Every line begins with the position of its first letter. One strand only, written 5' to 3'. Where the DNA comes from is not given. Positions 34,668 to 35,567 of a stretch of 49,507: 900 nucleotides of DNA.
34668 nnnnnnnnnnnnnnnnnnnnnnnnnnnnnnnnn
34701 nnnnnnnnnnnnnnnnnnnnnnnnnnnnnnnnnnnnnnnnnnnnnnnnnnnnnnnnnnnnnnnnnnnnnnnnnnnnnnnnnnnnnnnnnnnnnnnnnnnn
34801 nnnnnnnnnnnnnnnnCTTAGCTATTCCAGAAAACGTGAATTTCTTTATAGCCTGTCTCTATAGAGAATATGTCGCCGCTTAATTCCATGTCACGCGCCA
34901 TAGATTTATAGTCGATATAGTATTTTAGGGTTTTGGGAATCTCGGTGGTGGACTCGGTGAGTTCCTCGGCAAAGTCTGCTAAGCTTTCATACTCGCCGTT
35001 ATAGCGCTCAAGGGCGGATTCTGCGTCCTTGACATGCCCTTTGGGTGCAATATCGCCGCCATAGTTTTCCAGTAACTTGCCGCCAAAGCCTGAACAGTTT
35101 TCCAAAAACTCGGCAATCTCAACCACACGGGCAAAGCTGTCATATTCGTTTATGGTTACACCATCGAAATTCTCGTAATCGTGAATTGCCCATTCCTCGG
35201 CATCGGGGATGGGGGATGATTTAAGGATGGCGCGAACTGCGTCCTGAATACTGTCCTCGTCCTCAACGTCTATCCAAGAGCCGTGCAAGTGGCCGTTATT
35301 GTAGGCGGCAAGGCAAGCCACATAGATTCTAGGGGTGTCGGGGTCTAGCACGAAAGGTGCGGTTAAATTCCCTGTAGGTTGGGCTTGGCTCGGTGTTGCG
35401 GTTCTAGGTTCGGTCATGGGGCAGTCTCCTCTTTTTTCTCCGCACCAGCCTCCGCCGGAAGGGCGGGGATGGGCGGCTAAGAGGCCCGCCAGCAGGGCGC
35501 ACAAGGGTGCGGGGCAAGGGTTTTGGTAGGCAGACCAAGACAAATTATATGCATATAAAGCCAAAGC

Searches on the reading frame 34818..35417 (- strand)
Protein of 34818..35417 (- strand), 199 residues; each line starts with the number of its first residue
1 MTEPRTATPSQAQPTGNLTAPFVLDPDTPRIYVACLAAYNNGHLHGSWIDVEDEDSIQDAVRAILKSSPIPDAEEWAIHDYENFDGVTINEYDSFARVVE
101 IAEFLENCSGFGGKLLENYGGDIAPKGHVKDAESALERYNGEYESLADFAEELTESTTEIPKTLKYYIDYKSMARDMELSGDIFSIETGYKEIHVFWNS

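Call 8: search_protein_families(library=pfam, proteins=[window:34818-35417:-])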
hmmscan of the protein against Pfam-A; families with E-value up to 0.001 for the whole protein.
window:34818-35417:- (199 aa): 1 family
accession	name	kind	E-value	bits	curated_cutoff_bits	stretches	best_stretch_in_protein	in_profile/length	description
PF07275.16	ArdA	-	1.1e-43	150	27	1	31-191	1-154/155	Antirestriction protein (ArdA)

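Call 14: find_homologous_proteins(query=window:34818-35417:-)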
Query window:34818-35417:- (199 aa): 3926 proteins with E <= 0.001 among 4096 candidates; the best 120 are listed.
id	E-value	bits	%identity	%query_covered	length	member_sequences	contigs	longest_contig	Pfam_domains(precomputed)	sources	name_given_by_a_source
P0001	3.0e-131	453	100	100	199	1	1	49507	PF07275.17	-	-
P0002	1.5e-112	392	88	100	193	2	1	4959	PF07275.17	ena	-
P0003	5.9e-112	390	88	100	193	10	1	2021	PF07275.17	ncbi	-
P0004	3.4e-111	388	89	100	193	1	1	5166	PF07275.17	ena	-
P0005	1.6e-110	386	87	100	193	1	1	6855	PF07275.17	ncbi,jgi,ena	-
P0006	1.8e-110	385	86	100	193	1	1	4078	PF07275.17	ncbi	-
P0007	1.3e-109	383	86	100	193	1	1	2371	PF07275.17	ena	-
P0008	1.5e-109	382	87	100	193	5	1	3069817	PF07275.17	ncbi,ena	-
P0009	2.6e-108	378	86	100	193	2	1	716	PF07275.17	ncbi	-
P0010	7.2e-108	377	86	100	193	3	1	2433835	PF07275.17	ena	-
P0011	1.4e-107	376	85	100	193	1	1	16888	PF07275.17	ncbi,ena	-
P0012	3.8e-105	368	83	100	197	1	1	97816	PF07275.17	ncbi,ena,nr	ncbi:MAG: antirestriction protein [Alphaproteobacteria bacterium]|nr:MAG: antirestriction protein [A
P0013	6.0e-105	367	84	100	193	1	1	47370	PF07275.17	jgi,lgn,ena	-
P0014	1.7e-103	363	84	99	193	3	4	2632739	PF07275.17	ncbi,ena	ncbi:MAG: antirestriction protein ArdA [Methylococcaceae bacterium]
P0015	4.6e-102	358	81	100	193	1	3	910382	PF07275.17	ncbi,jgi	-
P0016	3.9e-101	355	81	100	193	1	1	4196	PF07275.17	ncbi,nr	ncbi:MAG: antirestriction protein ArdA [Robiginitomaculum sp.]|nr:antirestriction protein ArdA [Robi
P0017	8.5e-100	351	80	100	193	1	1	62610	PF07275.17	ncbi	-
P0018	2.1e-99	349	80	100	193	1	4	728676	PF07275.17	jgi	-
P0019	2.5e-99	349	80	100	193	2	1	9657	PF07275.17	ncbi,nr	ncbi:MAG: antirestriction protein ArdA [Robiginitomaculum sp.]|nr:antirestriction protein ArdA [Robi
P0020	3.7e-99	349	78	100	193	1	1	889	PF07275.17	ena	-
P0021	2.1e-98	346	79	100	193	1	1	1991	PF07275.17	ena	-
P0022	1.7e-93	330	77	100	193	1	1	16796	PF07275.17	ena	-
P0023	2.1e-90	320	75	100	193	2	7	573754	PF07275.17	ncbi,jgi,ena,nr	ncbi:MAG: antirestriction protein ArdA [Robiginitomaculum sp.]|nr:antirestriction protein ArdA [Robi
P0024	1.6e-89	317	72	100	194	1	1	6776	PF07275.17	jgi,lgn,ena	-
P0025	2.9e-80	287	67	100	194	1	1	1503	PF07275.17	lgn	-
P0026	1.6e-77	278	88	75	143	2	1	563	PF07275.17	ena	-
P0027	5.7e-74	266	62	99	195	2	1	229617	PF07275.17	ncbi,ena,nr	ncbi:MAG: antirestriction protein [Robiginitomaculum sp.]|nr:MAG: antirestriction protein [Robiginit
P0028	1.2e-71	259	62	99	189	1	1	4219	PF07275.17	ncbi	-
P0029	3.0e-67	244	84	68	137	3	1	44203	PF07275.17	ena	-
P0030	1.3e-60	223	53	99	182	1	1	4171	PF07275.17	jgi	-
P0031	9.0e-60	220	56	89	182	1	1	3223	PF07275.17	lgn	-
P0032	1.1e-59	220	55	98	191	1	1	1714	PF07275.17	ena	-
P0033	1.6e-59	219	52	99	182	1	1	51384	PF07275.17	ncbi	-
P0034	2.2e-59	219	59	85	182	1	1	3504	PF07275.17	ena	-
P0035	2.6e-59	218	54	94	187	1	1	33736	PF07275.17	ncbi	-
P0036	3.5e-59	218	59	84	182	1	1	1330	PF07275.17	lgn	-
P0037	3.6e-59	218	53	99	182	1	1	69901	PF07275.17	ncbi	-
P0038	4.2e-59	218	56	89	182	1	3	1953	PF07275.17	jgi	-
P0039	4.6e-59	218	57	87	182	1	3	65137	PF07275.17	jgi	jgi:antirestriction protein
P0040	6.2e-59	217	58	85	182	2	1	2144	PF07275.17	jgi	-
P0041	6.4e-59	217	58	86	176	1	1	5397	PF07275.17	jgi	jgi:antirestriction protein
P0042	9.7e-59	217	53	99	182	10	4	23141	PF07275.17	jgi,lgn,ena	-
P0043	1.0e-58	217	53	93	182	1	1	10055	PF07275.17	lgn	-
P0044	1.9e-58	216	58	86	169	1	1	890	PF07275.17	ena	-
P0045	2.7e-58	215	54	97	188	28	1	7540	PF07275.17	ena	-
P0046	3.0e-58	215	56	85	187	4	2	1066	PF07275.17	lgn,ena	-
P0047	3.2e-58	215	53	99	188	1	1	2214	PF07275.17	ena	-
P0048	3.3e-58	215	54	99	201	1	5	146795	PF07275.17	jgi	jgi:antirestriction protein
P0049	3.3e-58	215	58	92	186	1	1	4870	PF07275.17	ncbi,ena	-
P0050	4.4e-58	214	53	99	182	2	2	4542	PF07275.17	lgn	-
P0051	7.0e-58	214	58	85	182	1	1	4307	PF07275.17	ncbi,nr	ncbi:MAG: antirestriction protein ArdA [Henriciella sp.]|nr:antirestriction protein ArdA [Henriciell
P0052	7.0e-58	214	57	86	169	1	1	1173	PF07275.17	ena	-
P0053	8.0e-58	214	59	84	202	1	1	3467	PF07275.17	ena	-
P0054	8.6e-58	214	57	85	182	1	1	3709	PF07275.17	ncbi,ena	-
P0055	9.8e-58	213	58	85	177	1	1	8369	PF07275.17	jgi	jgi:antirestriction protein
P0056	1.2e-57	213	55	98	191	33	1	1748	PF07275.17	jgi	jgi:antirestriction protein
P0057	1.3e-57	213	52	97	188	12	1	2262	PF07275.17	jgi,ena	-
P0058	1.9e-57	212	54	94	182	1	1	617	PF07275.17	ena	-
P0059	2.1e-57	212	52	99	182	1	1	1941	PF07275.17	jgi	-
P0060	2.4e-57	212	55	87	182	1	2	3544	PF07275.17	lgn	-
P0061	2.5e-57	212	58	87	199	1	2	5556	PF07275.17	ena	-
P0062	2.6e-57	212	52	99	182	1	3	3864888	PF07275.17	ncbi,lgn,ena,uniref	ncbi:antirestriction protein ArdA [Pelagibacterium sp.]|uniref:antirestriction protein ArdA n=1 Tax=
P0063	2.7e-57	212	54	85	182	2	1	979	PF07275.17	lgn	-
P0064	2.8e-57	212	61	84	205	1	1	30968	PF07275.17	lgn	-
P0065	2.8e-57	212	53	99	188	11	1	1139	PF07275.17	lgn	-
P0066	3.2e-57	212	52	99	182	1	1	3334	PF07275.17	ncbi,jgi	-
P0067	3.3e-57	212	56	86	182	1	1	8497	PF07275.17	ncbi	-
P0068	3.5e-57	212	52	99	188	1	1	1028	PF07275.17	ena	-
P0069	3.7e-57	211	55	86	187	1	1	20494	PF07275.17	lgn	-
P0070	5.5e-57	211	54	98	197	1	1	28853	PF07275.17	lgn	-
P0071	7.7e-57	210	52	99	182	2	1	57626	PF07275.17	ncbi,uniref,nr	ncbi:antirestriction protein ArdA [Chelativorans sp. M5D2P16]|uniref:antirestriction protein ArdA n=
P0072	7.8e-57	210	55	85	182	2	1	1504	PF07275.17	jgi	-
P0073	7.8e-57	210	59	84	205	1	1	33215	PF07275.17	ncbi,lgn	-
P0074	7.9e-57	210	55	98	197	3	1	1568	PF07275.17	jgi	-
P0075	8.2e-57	210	53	96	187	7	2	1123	PF07275.17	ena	-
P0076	8.2e-57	210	54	97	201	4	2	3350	PF07275.17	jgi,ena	-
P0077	8.3e-57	210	55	88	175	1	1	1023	PF07275.17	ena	-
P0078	8.4e-57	210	58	86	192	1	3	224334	PF07275.17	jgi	jgi:antirestriction protein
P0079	8.6e-57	210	54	84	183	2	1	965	PF07275.17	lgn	-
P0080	9.5e-57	210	53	95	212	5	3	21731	PF07275.17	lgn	-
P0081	9.9e-57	210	53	98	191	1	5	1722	PF07275.17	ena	-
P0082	1.1e-56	210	52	95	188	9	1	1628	PF07275.17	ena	-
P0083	1.1e-56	210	53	98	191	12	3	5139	PF07275.17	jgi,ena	-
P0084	1.2e-56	210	51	99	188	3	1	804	PF07275.17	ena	-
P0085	1.2e-56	210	57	87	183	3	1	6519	PF07275.17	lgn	-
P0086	1.3e-56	210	58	92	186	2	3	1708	PF07275.17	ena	-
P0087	2.0e-56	209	57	86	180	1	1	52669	PF07275.17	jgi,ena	-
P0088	2.0e-56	209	55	86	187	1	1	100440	PF07275.17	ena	-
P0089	2.1e-56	209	56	85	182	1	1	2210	PF07275.17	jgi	jgi:antirestriction protein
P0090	2.2e-56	209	52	99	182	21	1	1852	PF07275.17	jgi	-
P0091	2.5e-56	209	55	98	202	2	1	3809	PF07275.17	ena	-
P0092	2.5e-56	209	55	98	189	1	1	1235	PF07275.17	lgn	-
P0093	2.7e-56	209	55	98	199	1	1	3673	PF07275.17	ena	-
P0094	2.7e-56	209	57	94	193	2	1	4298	PF07275.17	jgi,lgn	-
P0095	3.0e-56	209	55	85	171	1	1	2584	PF07275.17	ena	-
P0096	3.1e-56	208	54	95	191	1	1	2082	PF07275.17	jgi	-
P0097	3.3e-56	208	58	84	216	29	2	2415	PF07275.17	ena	-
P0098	3.5e-56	208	56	86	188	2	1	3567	PF07275.17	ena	-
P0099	3.5e-56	208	55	86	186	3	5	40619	PF07275.17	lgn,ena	-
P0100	3.8e-56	208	58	84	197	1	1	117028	PF07275.17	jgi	jgi:antirestriction protein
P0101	4.0e-56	208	52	97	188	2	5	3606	PF07275.17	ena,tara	tara:strand:- start:355 stop:921 length:567 start_codon:yes stop_codon:yes gene_type:complete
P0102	4.2e-56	208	56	86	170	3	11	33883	PF07275.17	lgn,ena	-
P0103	4.3e-56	208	53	97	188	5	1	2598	PF07275.17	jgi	jgi:antirestriction protein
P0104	4.3e-56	208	54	98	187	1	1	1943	PF07275.17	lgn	-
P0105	4.6e-56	208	53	97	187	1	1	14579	PF07275.17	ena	-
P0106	4.9e-56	208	57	86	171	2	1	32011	PF07275.17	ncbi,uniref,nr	ncbi:antirestriction protein ArdA [Oscillatoria sp. CS-180]|uniref:antirestriction protein ArdA n=1 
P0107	4.9e-56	208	57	86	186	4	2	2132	PF07275.17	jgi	jgi:antirestriction protein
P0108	5.5e-56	208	55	98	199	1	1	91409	PF07275.17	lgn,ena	-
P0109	5.5e-56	208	53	94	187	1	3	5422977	PF07275.17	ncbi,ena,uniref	ncbi:antirestriction protein ArdA [Pelagibius sp.]|uniref:antirestriction protein ArdA n=1 Tax=Pelag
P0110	5.5e-56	208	52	98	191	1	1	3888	PF07275.17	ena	-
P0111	6.8e-56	207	52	99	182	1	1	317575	PF07275.17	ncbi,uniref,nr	ncbi:antirestriction protein ArdA [Nitratireductor luteus]|uniref:antirestriction protein ArdA n=1 T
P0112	7.1e-56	207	58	84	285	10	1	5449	PF07275.17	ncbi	-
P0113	7.9e-56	207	53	98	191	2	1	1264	PF07275.17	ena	-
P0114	8.0e-56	207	56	86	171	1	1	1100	PF07275.17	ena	-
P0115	8.6e-56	207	51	99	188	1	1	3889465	PF07275.17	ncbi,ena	-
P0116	9.0e-56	207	58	86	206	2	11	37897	PF07275.17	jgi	jgi:antirestriction protein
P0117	9.4e-56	207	52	99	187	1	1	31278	PF07275.17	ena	-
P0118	9.9e-56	207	52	99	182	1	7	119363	PF07275.17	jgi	jgi:antirestriction protein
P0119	1.0e-55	207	55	86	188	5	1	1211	PF07275.17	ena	-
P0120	1.0e-55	207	52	96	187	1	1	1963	PF07275.17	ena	-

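Call 15: find_encoding_contigs(protein=P0008, flank=4000, max_places=3)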
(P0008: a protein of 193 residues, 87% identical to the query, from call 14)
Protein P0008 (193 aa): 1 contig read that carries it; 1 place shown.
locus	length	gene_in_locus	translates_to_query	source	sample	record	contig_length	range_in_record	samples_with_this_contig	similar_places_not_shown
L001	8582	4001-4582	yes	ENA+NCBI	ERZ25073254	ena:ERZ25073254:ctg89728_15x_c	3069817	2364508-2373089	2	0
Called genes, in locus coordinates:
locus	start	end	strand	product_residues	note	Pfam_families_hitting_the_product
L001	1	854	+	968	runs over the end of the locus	PF01555:N6_N4_Mtase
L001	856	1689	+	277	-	-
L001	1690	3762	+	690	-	PF00580:UvrD-helicase (weak), PF02562:PhoH (faint), PF13245:AAA_19, PF13361:UvrD_C, PF13538:UvrD_C_2 (faint)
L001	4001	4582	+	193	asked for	PF07275:ArdA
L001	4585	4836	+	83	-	-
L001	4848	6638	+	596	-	PF02195:ParB_N (weak)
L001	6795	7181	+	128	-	-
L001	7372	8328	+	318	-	-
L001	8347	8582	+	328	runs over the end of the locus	PF11185:DUF2971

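Call 16: find_encoding_contigs(protein=P0010, flank=4000, max_places=3)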
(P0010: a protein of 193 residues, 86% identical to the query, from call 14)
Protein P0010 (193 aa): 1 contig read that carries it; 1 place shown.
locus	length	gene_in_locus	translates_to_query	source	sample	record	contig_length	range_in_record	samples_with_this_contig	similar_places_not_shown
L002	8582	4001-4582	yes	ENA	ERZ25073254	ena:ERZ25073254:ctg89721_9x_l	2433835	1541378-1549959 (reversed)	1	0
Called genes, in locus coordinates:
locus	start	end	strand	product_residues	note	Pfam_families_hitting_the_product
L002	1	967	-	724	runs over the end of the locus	PF00270:DEAD, PF04851:ResIII, PF18766:SWI2_SNF2, PF00271:Helicase_C, PF16203:ERCC3_RAD25_C (weak)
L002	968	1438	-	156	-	PF27807:DNA_S_mod_dnd_assoc_4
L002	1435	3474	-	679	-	PF13476:AAA_23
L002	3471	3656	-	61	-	-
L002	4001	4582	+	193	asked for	PF07275:ArdA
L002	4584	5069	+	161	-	-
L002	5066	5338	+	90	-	-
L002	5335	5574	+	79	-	-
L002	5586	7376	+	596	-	PF02195:ParB_N (weak)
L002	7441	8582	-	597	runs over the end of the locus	-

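Call 17: find_encoding_contigs(protein=P0014, flank=4000, max_places=4)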
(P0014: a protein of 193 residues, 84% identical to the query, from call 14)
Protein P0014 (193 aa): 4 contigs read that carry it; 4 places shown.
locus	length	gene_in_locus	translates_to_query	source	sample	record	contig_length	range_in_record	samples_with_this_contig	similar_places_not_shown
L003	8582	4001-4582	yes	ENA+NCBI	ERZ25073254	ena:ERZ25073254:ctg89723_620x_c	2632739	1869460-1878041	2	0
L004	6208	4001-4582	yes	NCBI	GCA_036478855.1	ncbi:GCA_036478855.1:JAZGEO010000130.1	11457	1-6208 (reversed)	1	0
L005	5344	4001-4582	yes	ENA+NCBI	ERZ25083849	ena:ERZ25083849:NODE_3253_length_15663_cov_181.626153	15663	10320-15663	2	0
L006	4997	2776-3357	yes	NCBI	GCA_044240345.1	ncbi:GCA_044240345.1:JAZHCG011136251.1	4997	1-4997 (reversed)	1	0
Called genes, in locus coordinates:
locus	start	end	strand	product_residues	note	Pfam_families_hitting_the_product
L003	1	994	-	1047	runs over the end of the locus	PF00580:UvrD-helicase, PF13245:AAA_19 (weak), PF13361:UvrD_C, PF13538:UvrD_C_2 (faint)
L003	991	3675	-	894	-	-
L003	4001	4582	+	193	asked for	PF07275:ArdA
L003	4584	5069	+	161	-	-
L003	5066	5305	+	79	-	-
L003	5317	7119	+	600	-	PF02195:ParB_N (weak)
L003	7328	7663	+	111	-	-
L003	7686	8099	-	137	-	PF04307:YdjM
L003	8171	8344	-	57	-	-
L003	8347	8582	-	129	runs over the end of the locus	PF07411:DUF1508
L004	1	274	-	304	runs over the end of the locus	PF13091:PLDc_2 (weak)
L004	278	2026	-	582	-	PF13589:HATPase_c_3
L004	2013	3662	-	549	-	PF04851:ResIII, PF18766:SWI2_SNF2 (weak), PF00270:DEAD, PF00271:Helicase_C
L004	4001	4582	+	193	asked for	PF07275:ArdA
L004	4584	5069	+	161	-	-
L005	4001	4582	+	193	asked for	PF07275:ArdA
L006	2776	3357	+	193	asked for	PF07275:ArdA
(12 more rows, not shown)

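Call 22: find_encoding_contigs(protein=P0023, flank=4000, max_places=4)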
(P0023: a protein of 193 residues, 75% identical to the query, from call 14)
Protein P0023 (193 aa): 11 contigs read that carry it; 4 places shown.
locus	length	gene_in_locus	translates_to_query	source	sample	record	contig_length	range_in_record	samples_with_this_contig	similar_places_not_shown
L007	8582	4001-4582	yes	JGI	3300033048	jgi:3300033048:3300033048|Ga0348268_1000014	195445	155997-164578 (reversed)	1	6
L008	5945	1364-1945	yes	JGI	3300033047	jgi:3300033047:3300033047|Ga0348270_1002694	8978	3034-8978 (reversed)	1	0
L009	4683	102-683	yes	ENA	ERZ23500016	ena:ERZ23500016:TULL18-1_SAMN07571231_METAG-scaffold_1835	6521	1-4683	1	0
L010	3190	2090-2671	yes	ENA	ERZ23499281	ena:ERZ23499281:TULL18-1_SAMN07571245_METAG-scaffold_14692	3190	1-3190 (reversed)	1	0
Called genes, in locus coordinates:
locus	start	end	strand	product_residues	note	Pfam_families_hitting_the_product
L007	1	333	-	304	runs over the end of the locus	-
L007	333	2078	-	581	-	PF02518:HATPase_c (faint), PF13589:HATPase_c_3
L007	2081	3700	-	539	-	PF04851:ResIII, PF00270:DEAD, PF00271:Helicase_C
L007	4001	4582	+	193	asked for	PF07275:ArdA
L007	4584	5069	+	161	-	-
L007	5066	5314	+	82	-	-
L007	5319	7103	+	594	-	PF02195:ParB_N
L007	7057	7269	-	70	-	-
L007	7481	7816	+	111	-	-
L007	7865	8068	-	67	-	-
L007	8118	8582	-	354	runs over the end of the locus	PF21836:DUF6895, PF21843:DUF6902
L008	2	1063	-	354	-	?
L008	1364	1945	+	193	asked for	PF07275:ArdA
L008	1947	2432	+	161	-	-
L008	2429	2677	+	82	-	-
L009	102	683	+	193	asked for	PF07275:ArdA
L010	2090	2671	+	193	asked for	PF07275:ArdA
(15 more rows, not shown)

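Call 23: find_encoding_contigs(protein=P0027, flank=4000, max_places=2)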
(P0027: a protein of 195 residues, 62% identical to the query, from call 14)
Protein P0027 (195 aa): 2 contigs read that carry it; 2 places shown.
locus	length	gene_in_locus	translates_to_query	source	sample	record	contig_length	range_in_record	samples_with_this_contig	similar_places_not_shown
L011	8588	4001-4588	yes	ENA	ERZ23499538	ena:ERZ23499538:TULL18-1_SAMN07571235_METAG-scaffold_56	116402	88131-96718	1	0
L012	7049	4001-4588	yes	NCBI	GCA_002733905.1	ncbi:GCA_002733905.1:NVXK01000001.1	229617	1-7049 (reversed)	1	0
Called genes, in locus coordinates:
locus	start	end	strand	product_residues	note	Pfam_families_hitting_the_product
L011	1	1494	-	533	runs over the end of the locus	PF00732:GMC_oxred_N, PF05199:GMC_oxred_C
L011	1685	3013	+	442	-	PF00083:Sugar_tr, PF07690:MFS_1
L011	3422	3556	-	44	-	-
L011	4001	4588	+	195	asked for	PF07275:ArdA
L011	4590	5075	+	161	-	-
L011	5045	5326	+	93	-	-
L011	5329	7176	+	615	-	PF02195:ParB_N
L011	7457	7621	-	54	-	-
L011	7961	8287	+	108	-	PF05284:DUF736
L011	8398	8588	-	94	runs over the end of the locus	-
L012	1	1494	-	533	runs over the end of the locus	-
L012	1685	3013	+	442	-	PF00083:Sugar_tr, PF07690:MFS_1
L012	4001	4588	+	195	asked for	PF07275:ArdA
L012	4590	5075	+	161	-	-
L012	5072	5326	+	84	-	-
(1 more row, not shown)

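Call 24: find_encoding_contigs(protein=P0018, flank=4000, max_places=3)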
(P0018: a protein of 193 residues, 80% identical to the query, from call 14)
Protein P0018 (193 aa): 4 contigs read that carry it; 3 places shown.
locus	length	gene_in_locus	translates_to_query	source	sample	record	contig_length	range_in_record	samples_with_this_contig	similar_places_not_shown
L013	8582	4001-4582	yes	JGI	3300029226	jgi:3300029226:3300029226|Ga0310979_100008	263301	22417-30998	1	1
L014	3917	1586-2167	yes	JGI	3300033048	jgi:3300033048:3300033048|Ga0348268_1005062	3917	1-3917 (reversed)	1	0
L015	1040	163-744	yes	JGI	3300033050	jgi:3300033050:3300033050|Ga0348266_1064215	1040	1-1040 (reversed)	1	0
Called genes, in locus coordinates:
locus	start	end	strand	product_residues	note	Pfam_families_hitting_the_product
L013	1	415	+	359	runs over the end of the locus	PF00586:AIRS, PF02769:AIRS_C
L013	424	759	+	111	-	PF01155:HypA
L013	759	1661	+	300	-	PF02492:cobW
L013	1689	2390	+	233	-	PF03824:NicO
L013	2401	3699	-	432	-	PF11902:DUF3422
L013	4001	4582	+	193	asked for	PF07275:ArdA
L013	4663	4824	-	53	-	-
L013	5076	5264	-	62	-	-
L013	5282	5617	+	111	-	PF05284:DUF736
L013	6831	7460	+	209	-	-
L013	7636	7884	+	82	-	PF02604:PhdYeFM_antitox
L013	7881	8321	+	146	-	PF01850:PIN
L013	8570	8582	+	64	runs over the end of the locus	-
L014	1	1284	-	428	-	?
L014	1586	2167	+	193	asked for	PF07275:ArdA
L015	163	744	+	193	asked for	PF07275:ArdA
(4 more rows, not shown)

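Call 43: find_encoding_contigs(protein=P0062, flank=2500, max_places=2)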
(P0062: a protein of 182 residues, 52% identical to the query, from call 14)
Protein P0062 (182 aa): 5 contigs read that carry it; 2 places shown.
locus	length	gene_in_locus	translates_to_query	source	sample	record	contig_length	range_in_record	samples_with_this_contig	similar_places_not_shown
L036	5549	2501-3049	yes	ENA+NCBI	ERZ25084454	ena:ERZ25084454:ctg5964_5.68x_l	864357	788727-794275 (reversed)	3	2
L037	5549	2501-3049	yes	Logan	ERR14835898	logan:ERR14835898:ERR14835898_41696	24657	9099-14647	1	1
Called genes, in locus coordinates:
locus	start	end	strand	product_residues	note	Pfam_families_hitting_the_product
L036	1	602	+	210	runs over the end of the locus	PF00765:Autoind_synth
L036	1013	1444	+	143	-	PF10074:RovC_DNA-bd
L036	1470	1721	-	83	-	PF10074:RovC_DNA-bd (weak)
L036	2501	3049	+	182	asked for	PF07275:ArdA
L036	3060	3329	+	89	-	-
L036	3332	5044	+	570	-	PF02195:ParB_N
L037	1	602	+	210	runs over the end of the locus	PF00765:Autoind_synth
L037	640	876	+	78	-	PF20109:Trans_reg_dom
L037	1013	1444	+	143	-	PF10074:RovC_DNA-bd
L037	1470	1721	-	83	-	PF10074:RovC_DNA-bd (weak)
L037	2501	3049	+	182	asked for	PF07275:ArdA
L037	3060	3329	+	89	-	-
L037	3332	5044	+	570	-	PF02195:ParB_N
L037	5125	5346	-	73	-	-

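Call 44: find_encoding_contigs(protein=P0111, flank=2500, max_places=2)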
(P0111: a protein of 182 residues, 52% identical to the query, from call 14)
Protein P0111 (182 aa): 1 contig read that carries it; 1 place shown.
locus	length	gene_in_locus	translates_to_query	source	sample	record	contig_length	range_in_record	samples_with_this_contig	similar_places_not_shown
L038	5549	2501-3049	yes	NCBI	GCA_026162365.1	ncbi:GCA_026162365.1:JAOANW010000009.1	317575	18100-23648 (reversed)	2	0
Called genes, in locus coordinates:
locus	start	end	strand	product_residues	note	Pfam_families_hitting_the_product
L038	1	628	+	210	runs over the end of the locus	PF00765:Autoind_synth, PF13444:Acetyltransf_5 (weak)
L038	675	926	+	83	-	PF20109:Trans_reg_dom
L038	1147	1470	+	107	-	PF10074:RovC_DNA-bd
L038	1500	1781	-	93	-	PF10074:RovC_DNA-bd (weak)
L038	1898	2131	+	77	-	PF13560:HTH_31, PF01381:HTH_3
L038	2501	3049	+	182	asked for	PF07275:ArdA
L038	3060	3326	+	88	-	-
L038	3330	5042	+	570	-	PF02195:ParB_N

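Call 67: find_related_loci(query=A5, collection=metagenome_contigs, flank=1200)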
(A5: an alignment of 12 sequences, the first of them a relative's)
Query A5 (199 aa) in metagenome_contigs; peptide patterns used: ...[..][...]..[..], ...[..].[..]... (x = any residue, [..] = any of these).
599 stretches matched a pattern (row limit reached: there are more); 490 encode a relative of the query (tblastn E <= 1e-3); the best 80 are kept; 80 distinct loci.
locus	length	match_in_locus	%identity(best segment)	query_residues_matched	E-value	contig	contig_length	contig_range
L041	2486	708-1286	87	1-199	3e-118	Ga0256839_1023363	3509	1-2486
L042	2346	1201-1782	72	1-199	2e-99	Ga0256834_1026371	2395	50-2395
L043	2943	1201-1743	53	1-198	8e-66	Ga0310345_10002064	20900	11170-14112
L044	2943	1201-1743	54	1-198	1e-65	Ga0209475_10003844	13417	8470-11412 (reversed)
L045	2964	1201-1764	53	6-198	1e-65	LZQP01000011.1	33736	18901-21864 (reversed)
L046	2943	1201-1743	54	1-198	1e-65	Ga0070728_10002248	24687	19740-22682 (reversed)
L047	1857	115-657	53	1-198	4e-66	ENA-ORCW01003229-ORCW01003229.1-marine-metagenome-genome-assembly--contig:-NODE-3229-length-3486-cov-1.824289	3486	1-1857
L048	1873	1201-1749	54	6-198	6e-66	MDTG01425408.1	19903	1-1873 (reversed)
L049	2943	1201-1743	53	1-198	2e-63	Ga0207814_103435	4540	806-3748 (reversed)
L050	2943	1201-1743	54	9-198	2e-63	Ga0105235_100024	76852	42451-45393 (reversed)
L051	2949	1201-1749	51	9-198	1e-62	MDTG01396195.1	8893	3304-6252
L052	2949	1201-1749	53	6-198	9e-63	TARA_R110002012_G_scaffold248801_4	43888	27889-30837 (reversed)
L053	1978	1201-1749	53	6-198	7e-63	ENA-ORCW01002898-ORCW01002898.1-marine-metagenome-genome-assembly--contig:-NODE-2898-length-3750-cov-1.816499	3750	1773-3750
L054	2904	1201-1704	56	26-198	1e-62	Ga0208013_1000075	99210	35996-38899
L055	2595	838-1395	51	6-198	1e-62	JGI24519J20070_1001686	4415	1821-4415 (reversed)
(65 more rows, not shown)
